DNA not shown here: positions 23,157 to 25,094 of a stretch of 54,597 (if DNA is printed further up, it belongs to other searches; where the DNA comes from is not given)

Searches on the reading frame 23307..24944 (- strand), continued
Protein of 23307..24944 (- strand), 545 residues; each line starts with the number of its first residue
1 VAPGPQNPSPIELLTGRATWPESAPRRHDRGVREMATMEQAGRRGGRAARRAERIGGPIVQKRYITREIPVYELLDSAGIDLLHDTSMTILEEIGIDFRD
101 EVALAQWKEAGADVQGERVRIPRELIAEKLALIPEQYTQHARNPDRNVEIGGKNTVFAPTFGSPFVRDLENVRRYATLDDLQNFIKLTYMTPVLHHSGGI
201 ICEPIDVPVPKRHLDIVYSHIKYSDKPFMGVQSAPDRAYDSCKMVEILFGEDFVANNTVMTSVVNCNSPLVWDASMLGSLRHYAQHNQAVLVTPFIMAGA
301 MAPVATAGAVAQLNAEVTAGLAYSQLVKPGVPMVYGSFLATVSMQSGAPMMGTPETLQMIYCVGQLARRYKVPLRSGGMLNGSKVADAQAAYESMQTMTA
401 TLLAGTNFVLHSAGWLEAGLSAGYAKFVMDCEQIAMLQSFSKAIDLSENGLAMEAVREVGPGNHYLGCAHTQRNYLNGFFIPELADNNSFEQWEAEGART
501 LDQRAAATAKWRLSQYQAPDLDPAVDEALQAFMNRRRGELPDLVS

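Call 25: search_solved_structures(query=window:23307-24836:-, show_alignments=5, max_evalue=1e-30)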
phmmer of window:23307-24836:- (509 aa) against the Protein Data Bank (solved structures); distinct sequences matched with E-value up to 1e-30: 5.
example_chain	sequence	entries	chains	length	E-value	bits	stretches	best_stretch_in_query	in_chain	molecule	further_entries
4yyc_A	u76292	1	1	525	1.5e-194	650.1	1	6-507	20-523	Putative trimethylamine methyltransferase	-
2qne_A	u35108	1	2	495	1.9e-125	422.3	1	28-503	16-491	Putative methyltransferase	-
9yce_A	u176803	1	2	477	4.8e-125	421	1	33-503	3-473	Glycine betaine methyltransferase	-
7xcl_A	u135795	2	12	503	1.9e-36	128.8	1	44-499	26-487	Trimethylamine methyltransferase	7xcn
7xcm_A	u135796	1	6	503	2.6e-36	128.4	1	44-499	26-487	Trimethylamine methyltransferase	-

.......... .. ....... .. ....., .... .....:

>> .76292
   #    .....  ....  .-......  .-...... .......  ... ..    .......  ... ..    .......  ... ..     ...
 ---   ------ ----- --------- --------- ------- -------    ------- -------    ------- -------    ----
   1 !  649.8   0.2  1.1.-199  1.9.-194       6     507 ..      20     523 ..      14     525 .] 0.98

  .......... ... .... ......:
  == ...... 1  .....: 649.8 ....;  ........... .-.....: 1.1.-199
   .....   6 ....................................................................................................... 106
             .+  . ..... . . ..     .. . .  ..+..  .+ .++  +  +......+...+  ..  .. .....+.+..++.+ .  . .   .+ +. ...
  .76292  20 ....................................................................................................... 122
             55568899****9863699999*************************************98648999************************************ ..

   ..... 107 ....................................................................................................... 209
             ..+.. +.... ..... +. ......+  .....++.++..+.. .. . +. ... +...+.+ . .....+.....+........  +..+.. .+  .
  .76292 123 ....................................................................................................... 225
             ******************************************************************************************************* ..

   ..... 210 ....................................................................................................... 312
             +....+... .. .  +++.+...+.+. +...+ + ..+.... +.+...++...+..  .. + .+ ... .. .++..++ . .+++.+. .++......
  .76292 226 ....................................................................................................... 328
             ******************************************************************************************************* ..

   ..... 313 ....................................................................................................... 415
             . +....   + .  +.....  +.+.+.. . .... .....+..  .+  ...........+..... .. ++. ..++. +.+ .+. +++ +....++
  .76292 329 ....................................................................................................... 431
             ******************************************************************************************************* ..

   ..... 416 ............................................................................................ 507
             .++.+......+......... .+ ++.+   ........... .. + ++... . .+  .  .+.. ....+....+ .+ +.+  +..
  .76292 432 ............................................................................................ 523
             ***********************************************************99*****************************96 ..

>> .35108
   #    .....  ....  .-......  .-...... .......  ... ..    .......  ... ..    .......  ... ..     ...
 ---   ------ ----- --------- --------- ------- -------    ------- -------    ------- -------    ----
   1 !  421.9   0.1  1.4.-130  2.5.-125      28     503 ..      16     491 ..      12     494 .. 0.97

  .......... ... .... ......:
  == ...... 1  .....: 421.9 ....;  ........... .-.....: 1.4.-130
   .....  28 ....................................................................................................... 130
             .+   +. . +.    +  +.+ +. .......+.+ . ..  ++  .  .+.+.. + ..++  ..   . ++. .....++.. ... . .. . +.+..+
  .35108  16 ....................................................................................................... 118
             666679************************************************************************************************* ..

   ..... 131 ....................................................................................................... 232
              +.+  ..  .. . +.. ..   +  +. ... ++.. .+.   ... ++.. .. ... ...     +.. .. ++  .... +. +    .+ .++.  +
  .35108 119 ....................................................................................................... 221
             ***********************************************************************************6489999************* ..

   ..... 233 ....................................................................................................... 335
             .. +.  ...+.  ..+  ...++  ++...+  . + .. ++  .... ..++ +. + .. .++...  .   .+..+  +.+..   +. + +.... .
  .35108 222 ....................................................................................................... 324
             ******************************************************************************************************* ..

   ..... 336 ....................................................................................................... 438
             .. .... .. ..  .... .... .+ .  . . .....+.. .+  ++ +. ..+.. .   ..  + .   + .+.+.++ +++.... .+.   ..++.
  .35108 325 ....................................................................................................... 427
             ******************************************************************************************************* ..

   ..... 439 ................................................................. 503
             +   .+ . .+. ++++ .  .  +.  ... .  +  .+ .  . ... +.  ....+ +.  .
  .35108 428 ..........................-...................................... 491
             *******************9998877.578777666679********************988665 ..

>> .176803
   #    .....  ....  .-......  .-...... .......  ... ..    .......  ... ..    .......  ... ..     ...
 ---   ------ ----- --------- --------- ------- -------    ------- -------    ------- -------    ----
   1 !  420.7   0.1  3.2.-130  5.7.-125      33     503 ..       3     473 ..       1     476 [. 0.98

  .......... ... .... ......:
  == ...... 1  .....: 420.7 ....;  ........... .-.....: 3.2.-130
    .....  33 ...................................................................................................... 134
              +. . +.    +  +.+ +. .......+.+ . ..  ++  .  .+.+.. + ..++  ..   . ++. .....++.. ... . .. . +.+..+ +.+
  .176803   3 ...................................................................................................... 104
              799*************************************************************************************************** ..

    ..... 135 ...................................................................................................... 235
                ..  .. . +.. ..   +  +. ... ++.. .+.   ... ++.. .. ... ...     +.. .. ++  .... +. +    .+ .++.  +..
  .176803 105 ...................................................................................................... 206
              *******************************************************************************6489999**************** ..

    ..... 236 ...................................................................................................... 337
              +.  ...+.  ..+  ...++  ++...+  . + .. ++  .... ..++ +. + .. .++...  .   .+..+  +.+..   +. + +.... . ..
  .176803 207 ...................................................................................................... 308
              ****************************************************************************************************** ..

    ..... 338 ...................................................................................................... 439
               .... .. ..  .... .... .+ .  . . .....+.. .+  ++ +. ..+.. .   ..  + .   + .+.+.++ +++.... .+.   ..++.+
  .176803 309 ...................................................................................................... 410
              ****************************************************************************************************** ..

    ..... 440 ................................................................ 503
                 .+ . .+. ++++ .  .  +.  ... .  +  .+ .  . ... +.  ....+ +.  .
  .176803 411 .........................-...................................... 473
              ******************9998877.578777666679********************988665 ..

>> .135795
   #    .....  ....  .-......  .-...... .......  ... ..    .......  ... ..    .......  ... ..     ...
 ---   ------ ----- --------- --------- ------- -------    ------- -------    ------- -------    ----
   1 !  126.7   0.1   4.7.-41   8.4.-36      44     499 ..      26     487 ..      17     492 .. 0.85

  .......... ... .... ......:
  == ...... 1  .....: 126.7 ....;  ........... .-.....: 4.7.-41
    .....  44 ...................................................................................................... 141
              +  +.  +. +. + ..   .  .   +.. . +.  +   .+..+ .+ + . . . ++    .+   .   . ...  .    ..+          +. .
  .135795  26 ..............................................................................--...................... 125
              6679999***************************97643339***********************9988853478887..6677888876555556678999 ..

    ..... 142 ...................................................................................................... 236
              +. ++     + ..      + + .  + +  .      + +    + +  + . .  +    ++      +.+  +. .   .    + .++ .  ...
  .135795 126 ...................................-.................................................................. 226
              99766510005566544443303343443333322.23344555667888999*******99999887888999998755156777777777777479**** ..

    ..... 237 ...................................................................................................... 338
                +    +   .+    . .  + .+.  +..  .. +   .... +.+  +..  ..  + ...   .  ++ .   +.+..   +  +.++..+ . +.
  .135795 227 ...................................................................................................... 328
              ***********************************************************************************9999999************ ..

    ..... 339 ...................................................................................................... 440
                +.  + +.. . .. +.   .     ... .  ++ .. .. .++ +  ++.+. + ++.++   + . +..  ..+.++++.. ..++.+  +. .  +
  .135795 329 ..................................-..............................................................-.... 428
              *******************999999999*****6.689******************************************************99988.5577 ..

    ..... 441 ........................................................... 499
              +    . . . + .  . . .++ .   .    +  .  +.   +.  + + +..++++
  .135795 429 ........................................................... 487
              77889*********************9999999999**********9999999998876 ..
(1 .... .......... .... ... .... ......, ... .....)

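Call 33: search_protein_families(library=pfam, proteins=[L012:6560-7351:-, L012:7407-7955:-, L012:13376-13930:+, L012:13927-16071:+, L007:12510-13994:-, L007:1712-2695:+, L001:12176-12730:+, L001:13832-14761:+, L048:12276-12995:-, L048:13609-14361:-], max_evalue=0.00001)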
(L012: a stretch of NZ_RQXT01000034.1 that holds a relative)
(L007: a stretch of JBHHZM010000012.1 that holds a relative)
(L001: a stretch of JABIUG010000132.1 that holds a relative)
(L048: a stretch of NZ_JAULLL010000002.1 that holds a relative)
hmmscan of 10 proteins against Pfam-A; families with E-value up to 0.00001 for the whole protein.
L012:6560-7351:- (263 aa): 1 family
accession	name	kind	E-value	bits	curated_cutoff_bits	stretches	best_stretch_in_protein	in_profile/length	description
PF00551.24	Formyl_trans_N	-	6.3e-17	62.4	26.1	1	109-222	65-178/181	Formyl transferase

L012:7407-7955:- (182 aa): 1 family
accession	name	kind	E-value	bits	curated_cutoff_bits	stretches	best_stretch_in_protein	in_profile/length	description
PF16233.10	DUF4893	-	5.6e-40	137.1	36.2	1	23-179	8-168/169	Domain of unknown function (DUF4893)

L012:13376-13930:+ (184 aa): 3 families
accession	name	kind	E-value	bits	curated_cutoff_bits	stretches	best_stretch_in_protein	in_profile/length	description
PF04542.20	Sigma70_r2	-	2.5e-19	69.2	24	1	31-98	1-70/71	Sigma-70 region 2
PF08281.18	Sigma70_r4_2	-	1.3e-13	50.7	25.7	1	122-174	2-54/54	Sigma-70, region 4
PF04545.22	Sigma70_r4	-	1.1e-08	34.8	24.1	1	131-175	5-49/50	Sigma-70, region 4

L012:13927-16071:+ (714 aa): 5 families
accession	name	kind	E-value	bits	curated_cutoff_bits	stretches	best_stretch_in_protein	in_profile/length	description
PF12034.13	YfbK_C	-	5.2e-70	235.8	25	1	525-710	1-184/184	Uncharacterized protein YfbK, C-terminal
PF12450.13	vWF_A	-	3.1e-34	117.3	25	1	239-332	2-94/94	von Willebrand factor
PF00092.34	VWA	-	1.1e-19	71.8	23.8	1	349-511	1-163/174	von Willebrand factor type A domain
PF13519.12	VWA_2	-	4.4e-16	59.9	27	1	350-454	1-106/107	von Willebrand factor type A domain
PF13768.12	VWA_3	-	8.8e-13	49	27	1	349-506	2-153/155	von Willebrand factor type A domain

L007:12510-13994:- (494 aa): 3 families
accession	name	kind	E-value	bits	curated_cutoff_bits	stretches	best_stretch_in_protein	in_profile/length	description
PF00107.32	ADH_zinc_N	-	3.8e-28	98.4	31.8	1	324-454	1-128/129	Zinc-binding dehydrogenase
PF08240.17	ADH_N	-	2.1e-26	92.6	23.5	1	169-277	2-99/104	Alcohol dehydrogenase GroES-like domain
PF13602.12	ADH_zinc_N_2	-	2.5e-06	28.9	27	1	374-487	16-130/134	Zinc-binding dehydrogenase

L007:1712-2695:+ (327 aa): 3 families
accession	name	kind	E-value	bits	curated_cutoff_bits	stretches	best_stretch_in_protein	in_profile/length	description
PF12833.13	HTH_18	-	2.9e-23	82.4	33.6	1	246-324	1-79/80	Helix-turn-helix domain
PF00165.29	HTH_AraC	-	7.2e-15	55.1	26.6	1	286-323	2-41/42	Bacterial regulatory helix-turn-helix proteins, AraC family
PF01965.30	DJ-1_PfpI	-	3.4e-13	50.2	26.6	1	20-183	5-163/165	DJ-1/PfpI family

L001:12176-12730:+ (184 aa): 1 family
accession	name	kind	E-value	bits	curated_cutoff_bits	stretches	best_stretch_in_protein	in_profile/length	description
PF10006.14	DUF2249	-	1.4e-09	38.1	29.5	1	115-179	1-66/70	Uncharacterized conserved protein (DUF2249)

L001:13832-14761:+ (309 aa): 1 family
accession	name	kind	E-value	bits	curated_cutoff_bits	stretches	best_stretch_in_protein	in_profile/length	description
PF05721.19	PhyH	-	3.8e-25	89.8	22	1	46-242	3-211/213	Phytanoyl-CoA dioxygenase (PhyH)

L048:12276-12995:- (239 aa): 6 families
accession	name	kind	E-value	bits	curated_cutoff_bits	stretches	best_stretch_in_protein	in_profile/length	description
PF13614.12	AAA_31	-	5e-19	69.4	27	1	2-50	2-50/177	AAA domain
PF07015.17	VirC1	-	1.7e-15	57.5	24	1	1-185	1-188/231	VirC1 protein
PF09140.17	MipZ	-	2.4e-15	57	20.7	1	3-45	2-44/262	ATPase MipZ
PF01656.29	CbiA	-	4.5e-14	52.9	25.4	1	4-175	1-111/125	CobQ/CobB/MinD/ParA nucleotide binding domain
PF16575.11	CLP1_P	-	6e-08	33.2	26.6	1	13-43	5-35/188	mRNA cleavage and polyadenylation factor CLP1 P-loop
PF10609.15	ParA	-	9.9e-07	28.9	27.1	1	3-39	5-41/246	NUBPL iron-transfer P-loop NTPase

L048:13609-14361:- (250 aa): 1 family
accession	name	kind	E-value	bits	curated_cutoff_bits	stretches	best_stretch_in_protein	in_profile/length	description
PF02574.22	S-methyl_trans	-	3.8e-43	148.8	22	1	1-208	73-283/283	Homocysteine S-methyltransferase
